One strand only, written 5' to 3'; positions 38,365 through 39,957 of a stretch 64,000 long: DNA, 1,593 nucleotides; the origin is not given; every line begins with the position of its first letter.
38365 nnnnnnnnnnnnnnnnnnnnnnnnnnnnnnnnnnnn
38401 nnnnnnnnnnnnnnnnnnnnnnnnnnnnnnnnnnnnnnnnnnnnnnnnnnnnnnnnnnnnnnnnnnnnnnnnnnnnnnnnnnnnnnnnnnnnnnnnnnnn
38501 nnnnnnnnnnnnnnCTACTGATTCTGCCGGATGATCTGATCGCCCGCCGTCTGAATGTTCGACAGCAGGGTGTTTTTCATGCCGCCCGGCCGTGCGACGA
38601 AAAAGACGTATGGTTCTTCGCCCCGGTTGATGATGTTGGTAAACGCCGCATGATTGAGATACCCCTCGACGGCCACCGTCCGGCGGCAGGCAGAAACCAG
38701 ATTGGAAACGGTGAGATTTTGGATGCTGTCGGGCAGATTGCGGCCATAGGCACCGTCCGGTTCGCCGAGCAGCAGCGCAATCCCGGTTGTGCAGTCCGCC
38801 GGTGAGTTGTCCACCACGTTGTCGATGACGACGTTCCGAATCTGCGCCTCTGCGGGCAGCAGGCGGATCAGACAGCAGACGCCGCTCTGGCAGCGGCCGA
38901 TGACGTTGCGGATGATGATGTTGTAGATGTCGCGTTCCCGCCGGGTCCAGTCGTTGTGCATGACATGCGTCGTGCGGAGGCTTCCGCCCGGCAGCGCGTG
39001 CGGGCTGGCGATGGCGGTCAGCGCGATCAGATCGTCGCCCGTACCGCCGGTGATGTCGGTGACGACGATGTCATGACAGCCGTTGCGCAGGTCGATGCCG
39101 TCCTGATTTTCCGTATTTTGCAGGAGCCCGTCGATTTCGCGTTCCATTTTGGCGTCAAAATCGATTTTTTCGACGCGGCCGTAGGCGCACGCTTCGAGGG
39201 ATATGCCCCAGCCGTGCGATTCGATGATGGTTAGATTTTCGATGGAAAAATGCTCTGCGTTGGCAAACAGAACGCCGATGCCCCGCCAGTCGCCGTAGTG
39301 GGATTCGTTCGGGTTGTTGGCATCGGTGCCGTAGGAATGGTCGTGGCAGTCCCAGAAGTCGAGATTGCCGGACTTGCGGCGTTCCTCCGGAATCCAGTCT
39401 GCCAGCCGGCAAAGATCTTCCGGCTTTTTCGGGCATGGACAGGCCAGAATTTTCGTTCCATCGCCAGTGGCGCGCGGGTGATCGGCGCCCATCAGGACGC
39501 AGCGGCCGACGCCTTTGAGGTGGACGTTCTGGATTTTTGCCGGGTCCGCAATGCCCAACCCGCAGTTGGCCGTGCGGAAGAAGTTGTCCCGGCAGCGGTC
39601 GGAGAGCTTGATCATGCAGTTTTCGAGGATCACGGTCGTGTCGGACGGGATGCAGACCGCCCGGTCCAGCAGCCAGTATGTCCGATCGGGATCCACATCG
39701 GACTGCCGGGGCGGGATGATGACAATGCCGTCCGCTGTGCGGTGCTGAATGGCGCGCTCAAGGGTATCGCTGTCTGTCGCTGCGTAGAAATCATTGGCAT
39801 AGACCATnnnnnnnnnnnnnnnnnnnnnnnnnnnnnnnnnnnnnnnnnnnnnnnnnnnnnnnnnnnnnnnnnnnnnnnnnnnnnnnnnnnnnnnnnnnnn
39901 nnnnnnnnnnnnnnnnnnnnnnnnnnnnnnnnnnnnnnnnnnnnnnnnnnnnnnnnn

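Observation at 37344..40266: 2.9-kb two-gene cassette bracketed by long imperfect inverted repeats that each carry an outward gene end, a terminator and an inward promoter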

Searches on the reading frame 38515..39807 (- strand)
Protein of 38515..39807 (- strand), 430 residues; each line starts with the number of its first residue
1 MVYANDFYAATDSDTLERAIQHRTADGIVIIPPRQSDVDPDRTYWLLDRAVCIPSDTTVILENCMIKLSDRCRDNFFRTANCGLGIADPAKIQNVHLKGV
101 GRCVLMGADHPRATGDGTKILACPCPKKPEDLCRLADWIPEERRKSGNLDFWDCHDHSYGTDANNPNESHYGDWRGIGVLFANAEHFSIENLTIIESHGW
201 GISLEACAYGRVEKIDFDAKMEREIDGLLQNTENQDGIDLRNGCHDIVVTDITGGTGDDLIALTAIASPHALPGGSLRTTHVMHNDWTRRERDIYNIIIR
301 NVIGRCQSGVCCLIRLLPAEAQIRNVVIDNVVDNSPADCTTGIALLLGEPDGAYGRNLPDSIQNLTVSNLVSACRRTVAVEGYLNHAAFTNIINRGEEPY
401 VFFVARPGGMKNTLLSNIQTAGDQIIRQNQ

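Call 12: find_encoding_contigs(protein=window:38515-39807:-, flank=10000, max_places=10)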
Protein window:38515-39807:- (430 aa): 14 contigs read that carry it; 8 places shown.
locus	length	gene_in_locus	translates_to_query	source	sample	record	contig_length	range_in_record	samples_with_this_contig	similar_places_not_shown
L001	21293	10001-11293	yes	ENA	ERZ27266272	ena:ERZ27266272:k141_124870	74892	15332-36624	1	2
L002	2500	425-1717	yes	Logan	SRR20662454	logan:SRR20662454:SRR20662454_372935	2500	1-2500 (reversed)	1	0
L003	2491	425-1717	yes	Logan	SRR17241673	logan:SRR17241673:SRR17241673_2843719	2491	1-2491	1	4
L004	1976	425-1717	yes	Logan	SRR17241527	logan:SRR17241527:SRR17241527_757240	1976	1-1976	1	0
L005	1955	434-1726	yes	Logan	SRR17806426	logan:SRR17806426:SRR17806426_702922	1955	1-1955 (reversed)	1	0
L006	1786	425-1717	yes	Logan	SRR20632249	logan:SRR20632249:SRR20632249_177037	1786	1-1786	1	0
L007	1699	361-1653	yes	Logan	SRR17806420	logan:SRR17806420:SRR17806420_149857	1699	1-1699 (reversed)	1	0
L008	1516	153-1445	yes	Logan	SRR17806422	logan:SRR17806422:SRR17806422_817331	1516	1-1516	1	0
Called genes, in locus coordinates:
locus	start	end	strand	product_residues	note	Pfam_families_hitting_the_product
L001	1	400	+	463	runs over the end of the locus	PF03062:MBOAT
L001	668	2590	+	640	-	-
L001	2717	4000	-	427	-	PF00999:Na_H_Exchanger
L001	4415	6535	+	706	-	PF00933:Glyco_hydro_3, PF01915:Glyco_hydro_3_C, PF14310:Fn3-like (weak)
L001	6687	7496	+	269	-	PF04909:Amidohydro_2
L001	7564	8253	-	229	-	-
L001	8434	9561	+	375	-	PF00149:Metallophos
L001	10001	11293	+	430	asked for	-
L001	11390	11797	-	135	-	PF00903:Glyoxalase, PF13669:Glyoxalase_4 (weak)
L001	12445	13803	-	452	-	PF05167:DUF711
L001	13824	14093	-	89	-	PF01842:ACT (weak), PF13740:ACT_6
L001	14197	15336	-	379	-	PF04055:Radical_SAM, PF06969:HemN_C (weak)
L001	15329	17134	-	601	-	PF00009:GTP_EFTU, PF22042:EF-G_D2, PF03144:GTP_EFTU_D2, PF00679:EFG_C, PF06421:LepA_C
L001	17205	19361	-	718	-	PF02463:SMC_N (weak)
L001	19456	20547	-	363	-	PF00149:Metallophos, PF12850:Metallophos_2 (weak)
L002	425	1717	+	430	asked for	-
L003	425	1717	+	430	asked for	-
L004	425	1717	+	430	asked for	-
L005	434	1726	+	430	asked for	-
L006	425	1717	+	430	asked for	-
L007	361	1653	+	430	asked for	-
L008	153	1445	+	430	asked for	-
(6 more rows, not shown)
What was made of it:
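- Short-read Logan contigs break inside the arms (call 12).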

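Call 23: find_related_loci(query=window:38518-39807:-, collection=metagenome_contigs, flank=6000)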
Query window:38518-39807:- (430 aa) in metagenome_contigs; peptide patterns used: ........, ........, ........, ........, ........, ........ (x = any residue, [..] = any of these).
92 stretches matched a pattern; 5 encode a relative of the query (tblastn E <= 1e-3); 5 distinct loci.
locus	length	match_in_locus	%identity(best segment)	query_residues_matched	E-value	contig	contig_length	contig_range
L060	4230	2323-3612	100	1-430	0e+0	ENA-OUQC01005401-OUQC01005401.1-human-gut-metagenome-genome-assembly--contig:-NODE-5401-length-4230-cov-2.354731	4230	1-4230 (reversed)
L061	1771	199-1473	64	1-426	0e+0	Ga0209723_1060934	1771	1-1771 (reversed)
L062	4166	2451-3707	59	1-421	8e-178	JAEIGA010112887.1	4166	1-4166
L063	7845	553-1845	56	1-430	7e-167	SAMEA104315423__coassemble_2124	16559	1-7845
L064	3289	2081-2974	23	41-380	3e-25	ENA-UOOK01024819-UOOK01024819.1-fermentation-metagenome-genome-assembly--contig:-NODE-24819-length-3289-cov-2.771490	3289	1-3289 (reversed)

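Call 26: find_homologous_proteins(query=window:38518-39807:-, max_evalue=1e-20)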
Query window:38518-39807:- (430 aa): 1447 proteins with E <= 1e-20 among 8000 candidates; the best 120 are listed.
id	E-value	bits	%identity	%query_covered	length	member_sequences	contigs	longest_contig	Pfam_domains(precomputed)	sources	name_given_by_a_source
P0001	1.5e-297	1004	100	100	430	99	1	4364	-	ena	-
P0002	7.3e-280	946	94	100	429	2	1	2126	-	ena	-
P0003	2.8e-228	776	75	100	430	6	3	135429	-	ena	-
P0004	2.9e-220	749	75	100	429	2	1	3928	-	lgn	-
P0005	1.4e-214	731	74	100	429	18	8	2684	-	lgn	-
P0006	3.1e-195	667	66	100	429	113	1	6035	-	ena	-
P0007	2.2e-190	651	65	99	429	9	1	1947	-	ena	-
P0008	2.7e-187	641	63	100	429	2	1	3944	PF00295.24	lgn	-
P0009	9.7e-187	639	63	99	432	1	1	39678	-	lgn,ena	-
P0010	9.0e-186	636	62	100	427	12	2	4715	-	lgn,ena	-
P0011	8.5e-185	632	64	100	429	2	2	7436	-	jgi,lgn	-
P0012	1.3e-184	632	62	99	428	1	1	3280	-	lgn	-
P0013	7.1e-182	623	62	100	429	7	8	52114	-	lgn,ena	-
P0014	1.1e-181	622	62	96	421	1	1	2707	PF00295.24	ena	-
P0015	1.2e-181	622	62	97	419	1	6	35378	-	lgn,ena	-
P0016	2.6e-181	621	62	98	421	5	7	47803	PF00295.24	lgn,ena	-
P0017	2.9e-181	621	63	96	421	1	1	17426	PF00295.24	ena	-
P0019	9.7e-181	619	62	96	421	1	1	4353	PF00295.24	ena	-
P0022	1.0e-180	619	62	96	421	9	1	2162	PF00295.24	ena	-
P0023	1.1e-180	619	62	96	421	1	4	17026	PF00295.24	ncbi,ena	-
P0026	5.2e-180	617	63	97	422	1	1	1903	PF00295.24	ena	-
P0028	1.1e-179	616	62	96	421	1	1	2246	PF00295.24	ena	-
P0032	9.0e-179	613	61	99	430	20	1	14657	PF00295.24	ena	-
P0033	9.4e-179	613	62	99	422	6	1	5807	PF00295.24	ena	-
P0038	7.9e-178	610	58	98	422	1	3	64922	PF00295.24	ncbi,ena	-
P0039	1.1e-177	609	61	98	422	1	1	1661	PF00295.24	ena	-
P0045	2.9e-177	608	61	98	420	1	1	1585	PF00295.24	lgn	-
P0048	3.9e-176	604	61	97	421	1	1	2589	PF00295.24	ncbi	-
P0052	1.0e-175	603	61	98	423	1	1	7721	PF00295.24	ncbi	-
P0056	3.3e-175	601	60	99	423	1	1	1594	PF00295.24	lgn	-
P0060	1.4e-174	599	63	98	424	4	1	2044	PF00295.24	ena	-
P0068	8.0e-174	596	61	98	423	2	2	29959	PF00295.24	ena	-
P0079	3.9e-173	594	60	99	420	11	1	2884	PF00295.24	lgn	-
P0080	4.4e-173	594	59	98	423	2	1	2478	PF00295.24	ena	-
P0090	1.8e-172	592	60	99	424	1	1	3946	PF00295.24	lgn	-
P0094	2.5e-172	591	61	97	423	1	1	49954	PF00295.24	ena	-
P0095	2.6e-172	591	61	97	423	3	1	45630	PF00295.24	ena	-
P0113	3.8e-171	588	59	98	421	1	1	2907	PF00295.24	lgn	-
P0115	4.6e-171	587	57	98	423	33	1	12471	PF00295.24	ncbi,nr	ncbi:MAG: hypothetical protein IKV57_00620 [Clostridia bacterium]|nr:hypothetical protein [Clostridi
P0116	5.1e-171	587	59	98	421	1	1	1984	PF00295.24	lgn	-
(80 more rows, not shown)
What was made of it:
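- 38515..39807 (-): BH gene (430 aa), a beta-helix / GH28-like protein of unknown function. Many homologues at 57-64% identity carry PF00295 (call 26).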

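Call 27: find_encoding_contigs(protein=P0002, flank=8000, max_places=6)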
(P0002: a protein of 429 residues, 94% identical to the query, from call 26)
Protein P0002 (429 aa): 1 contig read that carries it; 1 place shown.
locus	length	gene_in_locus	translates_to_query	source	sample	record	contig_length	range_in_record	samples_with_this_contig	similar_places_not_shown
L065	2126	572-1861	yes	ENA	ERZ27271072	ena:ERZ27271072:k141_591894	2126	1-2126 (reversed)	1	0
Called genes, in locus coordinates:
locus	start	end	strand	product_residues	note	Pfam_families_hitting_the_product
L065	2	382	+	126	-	?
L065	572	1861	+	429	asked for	-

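Call 28: find_encoding_contigs(protein=P0003, flank=8000, max_places=4)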
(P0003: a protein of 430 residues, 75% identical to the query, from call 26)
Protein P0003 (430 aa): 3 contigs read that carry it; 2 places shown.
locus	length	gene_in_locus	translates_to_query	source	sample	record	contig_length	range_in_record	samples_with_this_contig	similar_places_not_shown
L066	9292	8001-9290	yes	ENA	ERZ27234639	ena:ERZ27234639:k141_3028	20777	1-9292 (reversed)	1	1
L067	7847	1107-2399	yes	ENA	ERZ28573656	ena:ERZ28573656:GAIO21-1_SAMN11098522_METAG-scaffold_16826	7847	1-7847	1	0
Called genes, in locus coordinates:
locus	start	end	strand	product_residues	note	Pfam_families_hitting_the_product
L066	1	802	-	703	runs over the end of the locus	PF01138:RNase_PH, PF03725:RNase_PH_C, PF03726:PNPase, PF01138:RNase_PH, PF00013:KH_1, PF00575:S1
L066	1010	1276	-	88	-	PF00312:Ribosomal_S15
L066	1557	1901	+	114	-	PF07883:Cupin_2, PF02311:AraC_binding (weak)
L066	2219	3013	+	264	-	PF00072:Response_reg, PF08769:Spo0A_C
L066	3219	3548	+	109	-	-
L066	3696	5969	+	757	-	PF00724:Oxidored_FMN, PF01266:DAO (faint), PF07992:Pyr_redox_2, PF12831:FAD_oxidored (faint), PF13450:NAD_binding_8 (weak), PF00070:Pyr_redox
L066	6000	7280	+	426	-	PF04412:AcnX, PF28403:AcnX_2nd, PF28406:AcnX_3rd (weak)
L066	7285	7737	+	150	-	PF01989:AcnX_swivel_put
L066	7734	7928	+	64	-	PF20076:DUF6472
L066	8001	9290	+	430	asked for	?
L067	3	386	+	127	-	?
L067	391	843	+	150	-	PF01989:AcnX_swivel_put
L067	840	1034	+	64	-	PF20076:DUF6472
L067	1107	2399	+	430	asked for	-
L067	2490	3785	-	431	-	PF01120:Alpha_L_fucos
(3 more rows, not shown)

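Call 29: find_encoding_contigs(protein=P0006, flank=8000, max_places=4)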
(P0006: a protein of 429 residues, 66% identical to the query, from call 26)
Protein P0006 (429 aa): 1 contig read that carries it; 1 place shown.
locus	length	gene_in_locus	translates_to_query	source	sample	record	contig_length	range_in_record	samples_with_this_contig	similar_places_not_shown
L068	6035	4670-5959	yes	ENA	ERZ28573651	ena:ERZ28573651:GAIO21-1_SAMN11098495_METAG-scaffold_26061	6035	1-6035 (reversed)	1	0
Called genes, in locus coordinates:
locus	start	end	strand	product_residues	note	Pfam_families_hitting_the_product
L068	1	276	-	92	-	?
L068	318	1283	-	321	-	PF02481:DNA_processg_A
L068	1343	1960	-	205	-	PF03193:RsgA_GTPase (weak), PF00009:GTP_EFTU (faint), PF00350:Dynamin_N (faint), PF01926:MMR_HSR1, PF02421:FeoB_N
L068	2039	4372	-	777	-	PF02190:LON_substr_bdg, PF08298:AAA_PrkA, PF13191:AAA_16 (weak), PF00004:AAA, PF07728:AAA_5, PF22667:Lon_lid, PF05362:Lon_C, PF13541:ChlI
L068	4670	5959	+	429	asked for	-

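Call 53: search_protein_families(library=pfam, proteins=[window:38518-39807:-], max_evalue=0.01)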
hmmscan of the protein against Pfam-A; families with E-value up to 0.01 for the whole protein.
window:38518-39807:- (430 aa): 0 families
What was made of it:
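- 38515..39807 (-): No Pfam hit for this protein (call 53).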

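Call 67: list_cluster_members(proteins=[P0001])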
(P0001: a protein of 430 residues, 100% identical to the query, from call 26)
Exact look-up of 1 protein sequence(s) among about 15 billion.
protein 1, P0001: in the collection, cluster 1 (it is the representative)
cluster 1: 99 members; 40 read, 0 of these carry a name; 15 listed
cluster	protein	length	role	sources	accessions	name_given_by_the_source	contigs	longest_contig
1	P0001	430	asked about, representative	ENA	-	-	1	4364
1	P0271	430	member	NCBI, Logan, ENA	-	-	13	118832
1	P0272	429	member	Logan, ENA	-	-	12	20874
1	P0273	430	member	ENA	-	-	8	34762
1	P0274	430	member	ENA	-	-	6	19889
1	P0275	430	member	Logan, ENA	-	-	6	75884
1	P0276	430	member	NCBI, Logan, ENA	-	-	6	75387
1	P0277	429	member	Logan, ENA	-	-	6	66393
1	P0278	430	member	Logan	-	-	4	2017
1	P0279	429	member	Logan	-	-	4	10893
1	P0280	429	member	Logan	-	-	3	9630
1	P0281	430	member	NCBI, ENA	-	-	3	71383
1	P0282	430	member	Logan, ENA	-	-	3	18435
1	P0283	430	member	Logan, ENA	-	-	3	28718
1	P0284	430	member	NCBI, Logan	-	-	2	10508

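Call 70: find_encoding_contigs(protein=P0271, flank=3500, max_places=10)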
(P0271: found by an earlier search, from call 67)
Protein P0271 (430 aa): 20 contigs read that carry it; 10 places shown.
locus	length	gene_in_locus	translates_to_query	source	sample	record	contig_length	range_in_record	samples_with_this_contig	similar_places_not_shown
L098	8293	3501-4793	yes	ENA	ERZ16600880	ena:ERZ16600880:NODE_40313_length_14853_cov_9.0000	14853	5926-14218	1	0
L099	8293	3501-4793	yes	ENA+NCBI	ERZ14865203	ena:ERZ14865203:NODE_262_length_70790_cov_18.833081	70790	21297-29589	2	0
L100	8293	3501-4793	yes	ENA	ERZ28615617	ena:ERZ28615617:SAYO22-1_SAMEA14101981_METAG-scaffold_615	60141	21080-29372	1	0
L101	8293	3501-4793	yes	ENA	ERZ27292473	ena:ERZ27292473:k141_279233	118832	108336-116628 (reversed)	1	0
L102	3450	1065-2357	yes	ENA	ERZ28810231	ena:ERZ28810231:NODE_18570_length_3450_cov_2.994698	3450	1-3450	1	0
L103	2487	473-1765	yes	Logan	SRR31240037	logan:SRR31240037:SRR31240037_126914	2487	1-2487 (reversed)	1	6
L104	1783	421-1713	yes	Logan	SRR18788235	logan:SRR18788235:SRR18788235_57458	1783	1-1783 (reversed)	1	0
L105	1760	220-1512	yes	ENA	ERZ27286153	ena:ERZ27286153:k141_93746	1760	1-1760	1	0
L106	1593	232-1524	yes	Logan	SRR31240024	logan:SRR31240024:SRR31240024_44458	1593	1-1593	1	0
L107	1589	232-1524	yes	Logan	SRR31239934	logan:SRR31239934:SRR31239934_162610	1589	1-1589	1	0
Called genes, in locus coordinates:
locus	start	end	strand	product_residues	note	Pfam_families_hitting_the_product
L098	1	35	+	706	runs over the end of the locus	PF00933:Glyco_hydro_3, PF01915:Glyco_hydro_3_C, PF14310:Fn3-like (weak)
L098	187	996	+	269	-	PF04909:Amidohydro_2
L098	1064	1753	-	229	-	-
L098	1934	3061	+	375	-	PF00149:Metallophos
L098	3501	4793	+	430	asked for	-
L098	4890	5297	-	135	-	PF00903:Glyoxalase, PF13669:Glyoxalase_4 (weak)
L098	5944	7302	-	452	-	PF05167:DUF711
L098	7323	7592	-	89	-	PF01842:ACT (weak), PF13740:ACT_6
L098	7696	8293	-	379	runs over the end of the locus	PF04055:Radical_SAM, PF06969:HemN_C (weak)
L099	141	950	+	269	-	PF04909:Amidohydro_2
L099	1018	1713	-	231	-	-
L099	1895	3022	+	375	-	PF00149:Metallophos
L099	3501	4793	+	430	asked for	-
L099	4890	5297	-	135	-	PF00903:Glyoxalase, PF13669:Glyoxalase_4 (weak)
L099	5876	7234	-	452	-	PF05167:DUF711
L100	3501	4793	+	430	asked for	-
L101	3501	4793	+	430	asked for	-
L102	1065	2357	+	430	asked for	-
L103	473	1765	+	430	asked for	-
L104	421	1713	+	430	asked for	-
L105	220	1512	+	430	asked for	-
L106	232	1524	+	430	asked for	-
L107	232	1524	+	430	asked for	-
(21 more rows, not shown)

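Call 71: find_encoding_contigs(protein=P0276, flank=3500, max_places=10)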
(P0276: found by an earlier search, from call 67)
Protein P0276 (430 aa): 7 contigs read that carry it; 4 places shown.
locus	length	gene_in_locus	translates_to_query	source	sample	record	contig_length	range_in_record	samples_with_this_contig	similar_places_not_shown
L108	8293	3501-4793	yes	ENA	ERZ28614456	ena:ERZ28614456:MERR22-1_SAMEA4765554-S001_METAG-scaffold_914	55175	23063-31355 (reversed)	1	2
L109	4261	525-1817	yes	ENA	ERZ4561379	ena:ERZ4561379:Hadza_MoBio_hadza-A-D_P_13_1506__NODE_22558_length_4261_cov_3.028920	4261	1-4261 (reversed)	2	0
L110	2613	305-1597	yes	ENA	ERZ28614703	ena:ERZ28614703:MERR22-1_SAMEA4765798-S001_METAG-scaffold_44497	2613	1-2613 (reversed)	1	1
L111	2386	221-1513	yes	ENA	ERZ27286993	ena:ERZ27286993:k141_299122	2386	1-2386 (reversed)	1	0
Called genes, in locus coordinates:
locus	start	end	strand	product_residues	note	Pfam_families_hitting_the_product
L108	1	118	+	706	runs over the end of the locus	PF00933:Glyco_hydro_3, PF01915:Glyco_hydro_3_C, PF14310:Fn3-like (weak)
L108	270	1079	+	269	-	PF04909:Amidohydro_2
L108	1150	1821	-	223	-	-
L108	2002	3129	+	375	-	PF00149:Metallophos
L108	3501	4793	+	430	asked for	-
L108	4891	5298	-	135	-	PF00903:Glyoxalase, PF13669:Glyoxalase_4 (weak)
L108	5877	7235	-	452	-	PF05167:DUF711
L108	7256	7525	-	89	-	PF01842:ACT (weak), PF13740:ACT_6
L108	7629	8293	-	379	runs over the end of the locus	PF04055:Radical_SAM, PF06969:HemN_C (weak)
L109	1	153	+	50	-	?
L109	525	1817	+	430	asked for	-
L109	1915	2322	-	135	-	PF00903:Glyoxalase, PF13669:Glyoxalase_4 (weak)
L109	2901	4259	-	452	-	?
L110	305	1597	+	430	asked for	-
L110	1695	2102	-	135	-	PF00903:Glyoxalase, PF13669:Glyoxalase_4 (weak)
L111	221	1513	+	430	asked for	-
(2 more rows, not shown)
